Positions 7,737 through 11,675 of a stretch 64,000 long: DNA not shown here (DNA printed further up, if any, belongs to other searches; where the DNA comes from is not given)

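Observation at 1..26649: One-strand supercluster linking a Pil-Chp-like chemosensory operon, two diguanylate cyclases, a STAND-type regulator and an atypical type IV filament locus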

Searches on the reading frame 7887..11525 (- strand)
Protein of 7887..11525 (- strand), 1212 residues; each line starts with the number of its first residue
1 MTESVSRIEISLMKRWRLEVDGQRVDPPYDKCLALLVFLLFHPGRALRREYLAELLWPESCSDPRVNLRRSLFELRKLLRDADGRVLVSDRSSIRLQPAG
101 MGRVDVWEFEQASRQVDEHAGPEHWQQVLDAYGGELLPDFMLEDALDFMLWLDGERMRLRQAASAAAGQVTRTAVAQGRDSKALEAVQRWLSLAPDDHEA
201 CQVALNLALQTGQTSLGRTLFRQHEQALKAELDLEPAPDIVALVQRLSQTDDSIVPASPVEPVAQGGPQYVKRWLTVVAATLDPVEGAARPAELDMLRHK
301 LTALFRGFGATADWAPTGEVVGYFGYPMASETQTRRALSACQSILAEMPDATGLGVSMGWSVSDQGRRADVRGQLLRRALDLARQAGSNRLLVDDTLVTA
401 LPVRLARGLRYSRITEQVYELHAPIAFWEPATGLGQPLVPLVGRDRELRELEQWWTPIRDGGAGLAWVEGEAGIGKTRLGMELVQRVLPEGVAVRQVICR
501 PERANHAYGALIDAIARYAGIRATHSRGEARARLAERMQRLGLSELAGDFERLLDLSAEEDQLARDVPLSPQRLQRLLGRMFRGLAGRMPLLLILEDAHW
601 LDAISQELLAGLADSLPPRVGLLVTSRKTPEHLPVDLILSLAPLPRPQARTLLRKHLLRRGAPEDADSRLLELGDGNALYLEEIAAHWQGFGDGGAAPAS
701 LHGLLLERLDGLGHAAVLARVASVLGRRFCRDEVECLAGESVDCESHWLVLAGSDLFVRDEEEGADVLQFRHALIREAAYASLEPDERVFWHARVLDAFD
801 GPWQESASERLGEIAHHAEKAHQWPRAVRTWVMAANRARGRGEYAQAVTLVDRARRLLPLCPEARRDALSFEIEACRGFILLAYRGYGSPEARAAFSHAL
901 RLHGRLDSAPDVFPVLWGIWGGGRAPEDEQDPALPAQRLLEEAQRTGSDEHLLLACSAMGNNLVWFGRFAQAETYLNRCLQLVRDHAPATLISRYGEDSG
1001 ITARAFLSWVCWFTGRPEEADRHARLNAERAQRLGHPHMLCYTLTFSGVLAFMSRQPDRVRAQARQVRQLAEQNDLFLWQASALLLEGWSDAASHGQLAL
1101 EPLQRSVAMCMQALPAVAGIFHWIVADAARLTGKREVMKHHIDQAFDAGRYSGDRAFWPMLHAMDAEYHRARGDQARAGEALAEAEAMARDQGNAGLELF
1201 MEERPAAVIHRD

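Call 5: search_protein_families(library=pfam, proteins=[window:7887-11525:-], max_evalue=0.01)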
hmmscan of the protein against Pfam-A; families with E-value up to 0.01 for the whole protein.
window:7887-11525:- (1212 aa): 8 families
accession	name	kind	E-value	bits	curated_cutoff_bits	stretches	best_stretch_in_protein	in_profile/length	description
PF13191.12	AAA_16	-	8.4e-20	72.4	32.6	1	440-624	1-166/167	AAA ATPase domain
PF03704.23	BTAD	-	1.5e-07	32.3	22.1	1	104-247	1-145/146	Bacterial transcriptional activator domain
PF13401.12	AAA_22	-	5.7e-06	27.1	27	1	461-612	3-104/130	AAA domain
PF07719.23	TPR_2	-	6.8e-05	23.1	27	0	955-985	3-33/34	Tetratricopeptide repeat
PF13428.12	TPR_14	-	0.00044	21.1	23.5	0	829-866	2-39/44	Tetratricopeptide repeat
PF00486.34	Trans_reg_C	-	0.001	19.6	26.2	1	33-83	11-63/77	Transcriptional regulatory protein, C terminal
PF10923.14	BrxC_BrxD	-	0.0023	17.4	22.2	1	442-507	28-93/414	BREX system ATP-binding protein BrxC/D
PF05729.18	NACHT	-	0.0045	17.3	26.7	0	467-485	4-22/167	NACHT domain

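Call 14: find_related_loci(query=window:7887-11525:-, collection=genome_contigs, flank=10000)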
Query window:7887-11525:- (1212 aa) in genome_contigs; peptide patterns used: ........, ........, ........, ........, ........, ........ (x = any residue, [..] = any of these).
48 stretches matched a pattern; 10 encode a relative of the query (tblastn E <= 1e-3); 10 distinct loci.
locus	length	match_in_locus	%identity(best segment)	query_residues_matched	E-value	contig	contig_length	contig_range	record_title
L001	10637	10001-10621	30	33-249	8e-14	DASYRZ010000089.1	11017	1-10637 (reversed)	MAG TPA_asm: Gemmatimonadales bacterium isolate SMAG_U4524 k141_2143903, whole genome shotgun sequence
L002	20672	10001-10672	29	47-269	2e-13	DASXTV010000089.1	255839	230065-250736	MAG TPA_asm: Gemmatimonadales bacterium isolate SMAG_U4701 k141_1270645, whole genome shotgun sequence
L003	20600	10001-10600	30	30-242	5e-13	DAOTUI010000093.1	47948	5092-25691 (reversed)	MAG TPA_asm: Chloroflexaceae bacterium isolate F17_50 k129_3057932, whole genome shotgun sequence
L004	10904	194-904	27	31-269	5e-13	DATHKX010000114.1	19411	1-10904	MAG TPA_asm: Gemmatimonadales bacterium isolate SMAG_U12591 k141_271493, whole genome shotgun sequence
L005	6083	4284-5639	29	17-638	3e-12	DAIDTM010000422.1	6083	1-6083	MAG TPA_asm: Anaerolineae bacterium isolate clean1805 k141_218194, whole genome shotgun sequence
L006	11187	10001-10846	25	31-323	9e-11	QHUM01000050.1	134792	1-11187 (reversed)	MAG: Gemmatimonadetes bacterium isolate AG28 14_1009_12_30cm_scaffold_85_curated, whole genome shotgun sequence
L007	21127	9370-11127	31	24-799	7e-10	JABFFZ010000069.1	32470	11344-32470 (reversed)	MAG: Chloroflexota bacterium isolate CFX8 c_000000000069, whole genome shotgun sequence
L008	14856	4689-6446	31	24-799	7e-10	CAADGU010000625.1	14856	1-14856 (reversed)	uncultured Chloroflexi bacterium isolate CFX4.fa.gz genome assembly, contig: k127_840863, whole genome shotgun sequence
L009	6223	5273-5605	32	8-117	2e-4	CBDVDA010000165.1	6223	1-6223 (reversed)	MAG TPA_asm: uncultured bacterium isolate SRR22302374_binner23_Refined_48 genome assembly, contig: ERZ26661914.11198, wh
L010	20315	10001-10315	30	8-111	4e-4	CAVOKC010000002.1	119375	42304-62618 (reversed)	MAG: uncultured Gammaproteobacteria bacterium isolate MFD00032.bin.2.60 genome assembly, contig: contig_107218, whole ge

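Call 15: find_encoding_contigs(protein=window:7887-11525:-, flank=10000, max_places=6)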
Protein window:7887-11525:- (1212 aa): no gene with exactly this product is on record in the collection.

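Call 16: find_homologous_proteins(query=window:7887-11525:-, max_evalue=1e-10)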
Query window:7887-11525:- (1212 aa): 646 proteins with E <= 1e-10 among 8000 candidates; the best 120 are listed.
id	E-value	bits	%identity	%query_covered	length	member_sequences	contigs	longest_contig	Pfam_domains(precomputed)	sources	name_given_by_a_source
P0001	0.0e+0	2730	100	100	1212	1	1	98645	PF03704.24,PF13401.13,PF13191.13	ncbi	ncbi:MAG: AAA family ATPase [Halothiobacillaceae bacterium]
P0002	0.0e+0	1980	74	100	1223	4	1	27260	PF03704.24,PF07719.24,PF13191.13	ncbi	ncbi:MAG: AAA family ATPase [Halothiobacillaceae bacterium]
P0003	1.9e-286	972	43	98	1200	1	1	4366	PF03704.24,PF13191.13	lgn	-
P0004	1.9e-85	306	29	97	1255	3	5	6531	PF03704.24,PF00211.26,PF13191.13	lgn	-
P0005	5.9e-84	301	28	98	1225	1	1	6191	PF03704.24,PF13424.13,PF13401.13,PF13191.13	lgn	-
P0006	2.0e-67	246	28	89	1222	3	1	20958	PF14559.13,PF03704.24,PF13401.13,PF13191.13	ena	-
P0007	2.5e-58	216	29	71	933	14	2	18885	PF03704.24,PF13401.13,PF13191.13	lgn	-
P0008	1.3e-55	207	27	88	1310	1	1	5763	PF03704.24,PF17874.8,PF13424.13,PF00211.26,PF13191.13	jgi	jgi:DNA-binding SARP family transcriptional activator/class 3 adenylate cyclase/tetratricopeptide (T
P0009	6.0e-54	202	30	64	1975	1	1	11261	PF03704.24,PF05729.19,PF00486.35,PF00004.36,PF13401.13,PF07728.21,PF13191.13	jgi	jgi:predicted ATPase/DNA-binding SARP family transcriptional activator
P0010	2.8e-53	199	27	71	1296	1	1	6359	PF13424.13,PF00486.35,PF07719.24,PF13191.13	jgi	jgi:predicted ATPase/DNA-binding response OmpR family regulator/class 3 adenylate cyclase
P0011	3.6e-52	196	28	78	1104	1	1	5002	PF00536.38,PF13424.13,PF13401.13,PF00211.26,PF07647.25,PF07719.24,PF13191.13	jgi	jgi:class 3 adenylate cyclase/predicted ATPase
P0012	6.1e-52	195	29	63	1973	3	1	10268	PF03704.24,PF05729.19,PF00486.35,PF13671.13,PF00004.36,PF13401.13,PF13191.13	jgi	jgi:predicted ATPase/DNA-binding SARP family transcriptional activator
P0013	6.9e-51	191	27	63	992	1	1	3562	PF13424.13,PF13401.13,PF00211.26,PF07719.24,PF13191.13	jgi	jgi:predicted ATPase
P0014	2.1e-49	186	27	65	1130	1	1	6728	PF00536.38,PF13424.13,PF13401.13,PF00211.26,PF07647.25,PF07719.24,PF13191.13,PF13374.13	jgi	jgi:class 3 adenylate cyclase/predicted ATPase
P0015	1.6e-48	184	28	61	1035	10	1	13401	PF03704.24,PF13424.13,PF13401.13,PF13428.13,PF13181.13,PF07719.24,PF13191.13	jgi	jgi:DNA-binding SARP family transcriptional activator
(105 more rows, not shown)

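Call 17: find_encoding_contigs(protein=P0002, flank=10000, max_places=4)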
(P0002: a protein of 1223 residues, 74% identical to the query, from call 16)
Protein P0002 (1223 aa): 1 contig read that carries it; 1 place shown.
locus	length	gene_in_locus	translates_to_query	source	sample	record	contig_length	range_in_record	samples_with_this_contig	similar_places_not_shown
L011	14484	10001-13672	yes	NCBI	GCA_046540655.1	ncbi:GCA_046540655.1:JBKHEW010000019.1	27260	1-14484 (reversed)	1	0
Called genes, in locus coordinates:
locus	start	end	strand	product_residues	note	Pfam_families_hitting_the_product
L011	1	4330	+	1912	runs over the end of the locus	PF26379:FimL_2nd (weak), PF27543:FimL_C (weak), PF01627:Hpt, PF02518:HATPase_c, PF01584:CheW, PF00072:Response_reg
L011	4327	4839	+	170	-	PF01584:CheW (weak)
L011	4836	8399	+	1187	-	PF14827:dCache_3, PF00989:PAS, PF08447:PAS_3, PF08448:PAS_4, PF13426:PAS_9, PF00989:PAS, PF08448:PAS_4, PF13426:PAS_9, +12 more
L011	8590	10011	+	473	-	PF11563:Protoglobin, PF21118:DosC_2nd, PF00990:GGDEF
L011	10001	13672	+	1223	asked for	PF03704:BTAD, PF07719:TPR_2 (faint), PF13191:AAA_16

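Call 18: find_encoding_contigs(protein=P0001, flank=10000, max_places=4)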
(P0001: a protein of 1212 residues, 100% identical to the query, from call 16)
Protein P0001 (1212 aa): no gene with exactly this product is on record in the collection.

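Call 27: find_encoding_contigs(protein=P0003, flank=10000, max_places=4)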
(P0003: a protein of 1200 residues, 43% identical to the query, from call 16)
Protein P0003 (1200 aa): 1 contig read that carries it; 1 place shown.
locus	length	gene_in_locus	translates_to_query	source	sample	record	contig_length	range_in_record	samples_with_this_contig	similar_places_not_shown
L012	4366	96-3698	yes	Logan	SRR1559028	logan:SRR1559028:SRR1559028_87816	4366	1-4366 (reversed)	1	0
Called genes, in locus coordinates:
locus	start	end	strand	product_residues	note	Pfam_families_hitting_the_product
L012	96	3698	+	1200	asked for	PF03704:BTAD, PF13191:AAA_16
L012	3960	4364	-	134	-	?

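Call 28: find_encoding_contigs(protein=P0006, flank=10000, max_places=3)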
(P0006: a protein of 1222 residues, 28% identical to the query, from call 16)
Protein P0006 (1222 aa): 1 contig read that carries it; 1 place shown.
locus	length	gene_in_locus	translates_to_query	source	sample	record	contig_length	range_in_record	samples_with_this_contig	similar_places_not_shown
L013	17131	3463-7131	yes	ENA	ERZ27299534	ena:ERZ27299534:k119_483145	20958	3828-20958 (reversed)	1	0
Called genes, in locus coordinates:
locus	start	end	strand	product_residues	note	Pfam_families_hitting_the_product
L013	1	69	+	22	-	?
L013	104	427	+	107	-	PF00111:Fer2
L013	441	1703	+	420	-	PF01266:DAO (faint), PF07992:Pyr_redox_2, PF13450:NAD_binding_8 (faint), PF00070:Pyr_redox, PF14759:Reductase_C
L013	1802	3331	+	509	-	PF02550:AcetylCoA_hydro, PF13336:AcetylCoA_hyd_C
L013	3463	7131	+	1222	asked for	PF03704:BTAD, PF13401:AAA_22 (faint), PF14559:TPR_19 (faint), PF13191:AAA_16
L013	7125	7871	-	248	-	PF13443:HTH_26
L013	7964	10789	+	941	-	PF07690:MFS_1, PF01553:Acyltransferase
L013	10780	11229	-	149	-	PF13279:4HBT_2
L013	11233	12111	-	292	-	PF02678:Pirin, PF05726:Pirin_C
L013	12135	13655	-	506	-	PF01425:Amidase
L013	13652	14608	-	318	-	PF03401:TctC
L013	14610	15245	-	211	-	PF00440:TetR_N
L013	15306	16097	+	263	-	PF02265:S1-P1_nuclease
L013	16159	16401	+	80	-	PF00462:Glutaredoxin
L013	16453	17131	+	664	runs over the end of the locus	PF00512:HisKA, PF02518:HATPase_c, PF00072:Response_reg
